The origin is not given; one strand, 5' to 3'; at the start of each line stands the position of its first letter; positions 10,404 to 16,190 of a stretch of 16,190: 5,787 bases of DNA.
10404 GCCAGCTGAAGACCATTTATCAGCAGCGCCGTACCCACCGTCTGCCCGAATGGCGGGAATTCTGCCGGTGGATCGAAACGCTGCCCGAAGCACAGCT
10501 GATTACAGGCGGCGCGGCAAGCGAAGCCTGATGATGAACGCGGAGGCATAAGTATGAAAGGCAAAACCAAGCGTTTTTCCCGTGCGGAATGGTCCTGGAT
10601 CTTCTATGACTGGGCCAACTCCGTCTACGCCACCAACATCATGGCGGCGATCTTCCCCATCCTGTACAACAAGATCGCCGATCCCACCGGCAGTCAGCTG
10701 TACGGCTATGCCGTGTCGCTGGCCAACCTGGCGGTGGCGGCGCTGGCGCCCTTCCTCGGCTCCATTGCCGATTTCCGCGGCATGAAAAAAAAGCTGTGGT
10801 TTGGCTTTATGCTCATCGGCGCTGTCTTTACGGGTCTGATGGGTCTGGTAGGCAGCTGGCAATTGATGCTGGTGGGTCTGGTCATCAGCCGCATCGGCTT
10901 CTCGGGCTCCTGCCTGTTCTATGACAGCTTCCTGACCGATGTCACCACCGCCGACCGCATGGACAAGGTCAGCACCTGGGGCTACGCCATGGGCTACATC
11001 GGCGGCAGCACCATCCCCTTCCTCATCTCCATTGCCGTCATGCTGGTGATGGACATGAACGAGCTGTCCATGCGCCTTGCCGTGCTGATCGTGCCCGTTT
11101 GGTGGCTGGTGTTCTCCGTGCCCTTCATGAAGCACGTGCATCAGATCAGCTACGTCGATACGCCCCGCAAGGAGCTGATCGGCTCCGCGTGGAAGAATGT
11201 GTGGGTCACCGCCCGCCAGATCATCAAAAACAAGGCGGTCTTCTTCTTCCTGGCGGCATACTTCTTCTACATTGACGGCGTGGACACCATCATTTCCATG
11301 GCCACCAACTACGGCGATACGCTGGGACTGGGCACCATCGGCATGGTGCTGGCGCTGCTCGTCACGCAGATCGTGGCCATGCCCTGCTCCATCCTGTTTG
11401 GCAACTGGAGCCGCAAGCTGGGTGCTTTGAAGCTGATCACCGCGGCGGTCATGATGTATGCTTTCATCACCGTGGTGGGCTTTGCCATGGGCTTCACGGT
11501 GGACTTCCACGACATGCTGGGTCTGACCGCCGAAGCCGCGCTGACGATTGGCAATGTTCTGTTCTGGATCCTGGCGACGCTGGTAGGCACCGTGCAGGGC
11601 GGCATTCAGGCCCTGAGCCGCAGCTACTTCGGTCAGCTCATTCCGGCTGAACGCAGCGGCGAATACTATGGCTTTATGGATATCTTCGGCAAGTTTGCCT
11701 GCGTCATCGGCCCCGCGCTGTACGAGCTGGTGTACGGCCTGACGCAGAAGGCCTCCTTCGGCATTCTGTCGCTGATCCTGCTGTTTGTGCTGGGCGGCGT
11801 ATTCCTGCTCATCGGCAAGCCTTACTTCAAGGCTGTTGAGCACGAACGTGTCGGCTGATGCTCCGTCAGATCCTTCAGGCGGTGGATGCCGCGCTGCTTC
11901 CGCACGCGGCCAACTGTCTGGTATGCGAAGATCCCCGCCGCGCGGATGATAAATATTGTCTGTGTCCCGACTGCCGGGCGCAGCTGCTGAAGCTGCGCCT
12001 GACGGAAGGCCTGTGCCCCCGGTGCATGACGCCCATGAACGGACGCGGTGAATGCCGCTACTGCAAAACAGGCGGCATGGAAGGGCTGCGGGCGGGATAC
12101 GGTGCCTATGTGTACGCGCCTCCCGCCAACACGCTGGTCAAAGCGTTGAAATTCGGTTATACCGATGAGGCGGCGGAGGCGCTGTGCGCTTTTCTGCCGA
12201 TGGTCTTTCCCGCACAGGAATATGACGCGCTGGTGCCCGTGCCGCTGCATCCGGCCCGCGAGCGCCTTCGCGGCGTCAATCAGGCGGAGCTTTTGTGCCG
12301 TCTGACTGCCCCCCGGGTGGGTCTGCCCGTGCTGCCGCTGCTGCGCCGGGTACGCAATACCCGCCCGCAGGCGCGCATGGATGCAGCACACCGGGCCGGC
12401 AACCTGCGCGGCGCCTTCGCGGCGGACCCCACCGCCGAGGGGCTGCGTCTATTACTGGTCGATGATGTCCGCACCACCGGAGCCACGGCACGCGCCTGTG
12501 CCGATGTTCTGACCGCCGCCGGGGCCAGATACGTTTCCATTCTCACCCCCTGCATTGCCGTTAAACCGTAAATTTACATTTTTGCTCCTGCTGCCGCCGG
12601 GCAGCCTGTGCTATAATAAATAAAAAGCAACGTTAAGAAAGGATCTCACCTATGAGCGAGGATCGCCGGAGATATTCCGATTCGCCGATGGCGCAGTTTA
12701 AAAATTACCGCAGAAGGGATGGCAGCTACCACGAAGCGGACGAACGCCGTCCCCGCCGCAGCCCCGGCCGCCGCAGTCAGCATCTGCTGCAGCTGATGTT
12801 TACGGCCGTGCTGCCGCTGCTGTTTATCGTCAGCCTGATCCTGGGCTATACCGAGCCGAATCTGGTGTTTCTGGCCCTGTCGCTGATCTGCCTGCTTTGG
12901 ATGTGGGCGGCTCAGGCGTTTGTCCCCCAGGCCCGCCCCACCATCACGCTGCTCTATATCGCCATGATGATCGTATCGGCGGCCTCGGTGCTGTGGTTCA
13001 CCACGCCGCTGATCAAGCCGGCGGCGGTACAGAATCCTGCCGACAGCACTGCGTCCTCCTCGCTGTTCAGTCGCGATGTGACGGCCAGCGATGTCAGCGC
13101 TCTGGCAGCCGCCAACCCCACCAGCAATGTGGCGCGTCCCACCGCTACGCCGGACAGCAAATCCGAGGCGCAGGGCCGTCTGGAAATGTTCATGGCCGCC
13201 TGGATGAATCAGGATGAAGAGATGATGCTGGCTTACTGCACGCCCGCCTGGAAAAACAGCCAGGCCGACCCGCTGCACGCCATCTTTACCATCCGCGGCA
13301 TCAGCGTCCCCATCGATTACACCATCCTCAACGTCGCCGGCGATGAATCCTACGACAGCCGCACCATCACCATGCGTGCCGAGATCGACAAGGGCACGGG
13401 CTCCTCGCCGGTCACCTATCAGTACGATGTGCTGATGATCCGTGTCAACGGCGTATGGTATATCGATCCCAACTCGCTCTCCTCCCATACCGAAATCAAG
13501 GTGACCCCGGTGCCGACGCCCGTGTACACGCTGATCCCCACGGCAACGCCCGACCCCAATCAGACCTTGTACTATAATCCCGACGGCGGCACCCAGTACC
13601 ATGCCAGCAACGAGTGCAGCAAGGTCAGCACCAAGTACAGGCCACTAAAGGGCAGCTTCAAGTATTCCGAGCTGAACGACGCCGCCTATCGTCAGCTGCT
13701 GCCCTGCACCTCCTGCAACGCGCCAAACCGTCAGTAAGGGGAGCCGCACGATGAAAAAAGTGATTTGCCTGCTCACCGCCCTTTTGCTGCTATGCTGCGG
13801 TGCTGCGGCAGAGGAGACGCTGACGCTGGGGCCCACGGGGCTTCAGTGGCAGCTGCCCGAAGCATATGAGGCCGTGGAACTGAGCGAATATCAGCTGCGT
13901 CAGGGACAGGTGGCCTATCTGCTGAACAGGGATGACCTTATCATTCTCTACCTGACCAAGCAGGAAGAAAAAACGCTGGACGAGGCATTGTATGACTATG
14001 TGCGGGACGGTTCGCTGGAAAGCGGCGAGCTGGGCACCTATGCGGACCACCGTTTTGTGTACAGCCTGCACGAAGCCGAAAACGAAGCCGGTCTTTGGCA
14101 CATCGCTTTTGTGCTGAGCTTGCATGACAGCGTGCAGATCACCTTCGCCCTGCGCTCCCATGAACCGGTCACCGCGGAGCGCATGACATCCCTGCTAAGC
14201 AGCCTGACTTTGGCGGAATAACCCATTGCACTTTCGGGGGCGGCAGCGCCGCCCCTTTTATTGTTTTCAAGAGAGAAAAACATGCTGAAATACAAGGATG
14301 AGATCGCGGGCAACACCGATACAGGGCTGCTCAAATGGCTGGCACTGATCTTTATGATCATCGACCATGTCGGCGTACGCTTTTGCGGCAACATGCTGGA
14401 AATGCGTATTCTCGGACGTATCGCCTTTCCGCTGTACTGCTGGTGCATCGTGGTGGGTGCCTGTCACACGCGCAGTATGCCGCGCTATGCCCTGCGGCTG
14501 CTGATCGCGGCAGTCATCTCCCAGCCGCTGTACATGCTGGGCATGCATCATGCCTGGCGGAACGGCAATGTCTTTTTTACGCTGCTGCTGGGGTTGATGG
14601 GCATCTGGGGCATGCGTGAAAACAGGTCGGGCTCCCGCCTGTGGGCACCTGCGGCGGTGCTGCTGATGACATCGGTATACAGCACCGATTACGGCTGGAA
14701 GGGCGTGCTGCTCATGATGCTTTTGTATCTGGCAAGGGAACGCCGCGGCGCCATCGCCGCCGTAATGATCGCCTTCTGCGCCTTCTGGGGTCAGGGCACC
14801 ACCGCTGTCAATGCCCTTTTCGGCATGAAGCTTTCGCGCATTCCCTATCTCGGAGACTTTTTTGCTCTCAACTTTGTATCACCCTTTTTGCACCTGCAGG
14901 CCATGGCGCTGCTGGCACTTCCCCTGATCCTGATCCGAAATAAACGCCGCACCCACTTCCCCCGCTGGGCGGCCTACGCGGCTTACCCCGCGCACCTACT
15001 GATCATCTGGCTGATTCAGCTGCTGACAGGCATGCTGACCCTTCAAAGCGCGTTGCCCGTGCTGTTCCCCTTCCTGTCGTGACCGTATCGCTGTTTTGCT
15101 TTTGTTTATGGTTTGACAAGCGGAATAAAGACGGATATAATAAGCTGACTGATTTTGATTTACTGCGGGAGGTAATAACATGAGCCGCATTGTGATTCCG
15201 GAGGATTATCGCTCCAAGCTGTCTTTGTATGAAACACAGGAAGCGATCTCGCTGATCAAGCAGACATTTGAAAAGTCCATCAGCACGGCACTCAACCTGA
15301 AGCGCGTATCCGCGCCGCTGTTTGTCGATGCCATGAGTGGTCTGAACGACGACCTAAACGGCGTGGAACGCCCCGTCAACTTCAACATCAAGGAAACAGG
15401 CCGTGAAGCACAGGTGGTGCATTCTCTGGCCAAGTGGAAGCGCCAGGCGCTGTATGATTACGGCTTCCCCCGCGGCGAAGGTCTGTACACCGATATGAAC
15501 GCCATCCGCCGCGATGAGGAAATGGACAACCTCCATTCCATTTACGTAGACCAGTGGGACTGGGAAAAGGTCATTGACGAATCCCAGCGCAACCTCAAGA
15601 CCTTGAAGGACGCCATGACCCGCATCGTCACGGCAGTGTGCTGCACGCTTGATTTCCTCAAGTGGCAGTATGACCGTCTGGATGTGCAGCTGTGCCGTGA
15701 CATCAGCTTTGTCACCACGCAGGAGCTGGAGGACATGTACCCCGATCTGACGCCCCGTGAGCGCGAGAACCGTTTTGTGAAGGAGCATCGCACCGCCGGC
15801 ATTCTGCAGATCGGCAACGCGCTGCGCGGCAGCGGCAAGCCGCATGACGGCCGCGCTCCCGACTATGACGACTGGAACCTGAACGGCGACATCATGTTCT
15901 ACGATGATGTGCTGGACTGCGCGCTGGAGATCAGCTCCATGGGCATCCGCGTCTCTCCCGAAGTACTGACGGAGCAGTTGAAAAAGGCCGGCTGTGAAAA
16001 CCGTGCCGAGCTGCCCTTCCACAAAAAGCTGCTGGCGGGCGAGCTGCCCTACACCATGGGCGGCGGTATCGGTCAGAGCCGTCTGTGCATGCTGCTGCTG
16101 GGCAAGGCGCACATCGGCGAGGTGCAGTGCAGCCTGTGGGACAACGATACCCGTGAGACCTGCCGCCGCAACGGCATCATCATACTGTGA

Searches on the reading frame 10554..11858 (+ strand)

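Call 9: search_protein_families(library=pfam, proteins=[window:10554-11858:+], max_evalue=1)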
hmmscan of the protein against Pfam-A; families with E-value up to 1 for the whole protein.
window:10554-11858:+ (434 aa): 3 families
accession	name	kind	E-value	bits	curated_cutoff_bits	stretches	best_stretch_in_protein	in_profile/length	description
PF11700.14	ATG22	-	5.2e-53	180.9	24.1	2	52-419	75-470/482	Vacuole effluxer Atg22 like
PF07690.21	MFS_1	-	1.1e-19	71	33.4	2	30-387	12-347/347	Major Facilitator Superfamily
PF05830.17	NodZ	-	0.083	12.1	28.3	1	8-49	26-67/322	Nodulation protein Z (NodZ)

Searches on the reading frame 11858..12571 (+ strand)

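Call 9: search_protein_families(library=pfam, proteins=[window:11858-12571:+], max_evalue=1)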
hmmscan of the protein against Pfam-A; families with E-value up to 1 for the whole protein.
window:11858-12571:+ (237 aa): 3 families
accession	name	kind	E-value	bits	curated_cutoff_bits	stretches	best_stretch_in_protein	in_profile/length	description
PF18912.6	DZR_2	-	1.8e-05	24.9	27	1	12-69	4-55/56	Double zinc ribbon domain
PF00156.33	Pribosyltran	-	0.0099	15.6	26.3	1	191-231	83-123/158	Phosphoribosyl transferase domain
PF12773.13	DZR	-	0.51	11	27.3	0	20-69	1-41/45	Double zinc ribbon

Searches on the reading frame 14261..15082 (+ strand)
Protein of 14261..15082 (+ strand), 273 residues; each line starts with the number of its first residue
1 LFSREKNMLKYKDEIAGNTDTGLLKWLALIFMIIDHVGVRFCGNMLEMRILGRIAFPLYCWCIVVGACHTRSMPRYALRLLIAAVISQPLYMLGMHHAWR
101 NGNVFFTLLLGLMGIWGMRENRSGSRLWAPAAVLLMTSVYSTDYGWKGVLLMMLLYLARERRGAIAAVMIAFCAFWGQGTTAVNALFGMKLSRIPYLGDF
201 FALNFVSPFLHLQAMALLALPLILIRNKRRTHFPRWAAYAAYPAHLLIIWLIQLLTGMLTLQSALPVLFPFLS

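Call 9: search_protein_families(library=pfam, proteins=[window:14261-15082:+], max_evalue=1)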
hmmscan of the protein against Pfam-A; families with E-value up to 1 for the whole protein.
window:14261-15082:+ (273 aa): 1 family
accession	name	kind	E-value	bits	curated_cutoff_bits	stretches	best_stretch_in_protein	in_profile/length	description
PF05857.17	TraX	-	1.8e-40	139.6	25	1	23-252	4-216/217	TraX protein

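Call 73: find_encoding_contigs(protein=window:14261-15082:+, flank=10000, max_places=3)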
Protein window:14261-15082:+ (273 aa): no gene with exactly this product is on record in the collection.

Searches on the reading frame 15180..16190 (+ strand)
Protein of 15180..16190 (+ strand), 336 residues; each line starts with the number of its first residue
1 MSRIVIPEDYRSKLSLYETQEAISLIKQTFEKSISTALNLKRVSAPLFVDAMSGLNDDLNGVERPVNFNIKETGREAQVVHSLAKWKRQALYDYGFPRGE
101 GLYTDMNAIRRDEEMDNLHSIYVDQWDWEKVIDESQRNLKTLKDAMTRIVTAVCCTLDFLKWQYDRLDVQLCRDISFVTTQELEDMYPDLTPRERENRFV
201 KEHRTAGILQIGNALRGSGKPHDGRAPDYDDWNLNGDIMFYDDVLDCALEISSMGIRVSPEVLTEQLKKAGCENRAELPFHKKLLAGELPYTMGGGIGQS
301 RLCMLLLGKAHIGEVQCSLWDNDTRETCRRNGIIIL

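Call 9: search_protein_families(library=pfam, proteins=[window:15180-16190:+], max_evalue=1)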
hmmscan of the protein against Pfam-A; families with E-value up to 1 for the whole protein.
window:15180-16190:+ (336 aa): 3 families
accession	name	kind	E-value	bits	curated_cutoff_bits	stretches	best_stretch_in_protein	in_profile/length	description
PF03590.20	AsnA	-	4.5e-100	334.6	27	1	20-246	1-227/228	Aspartate-ammonia ligase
PF00152.25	tRNA-synt_2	-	0.00028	20.5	25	1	241-316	224-302/308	tRNA synthetases class II (D, K and N)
PF03291.22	mRNA_G-N7_MeTrfase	-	0.087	12.3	26.6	1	150-201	65-119/315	mRNA (guanine-N(7))-methyltransferase domain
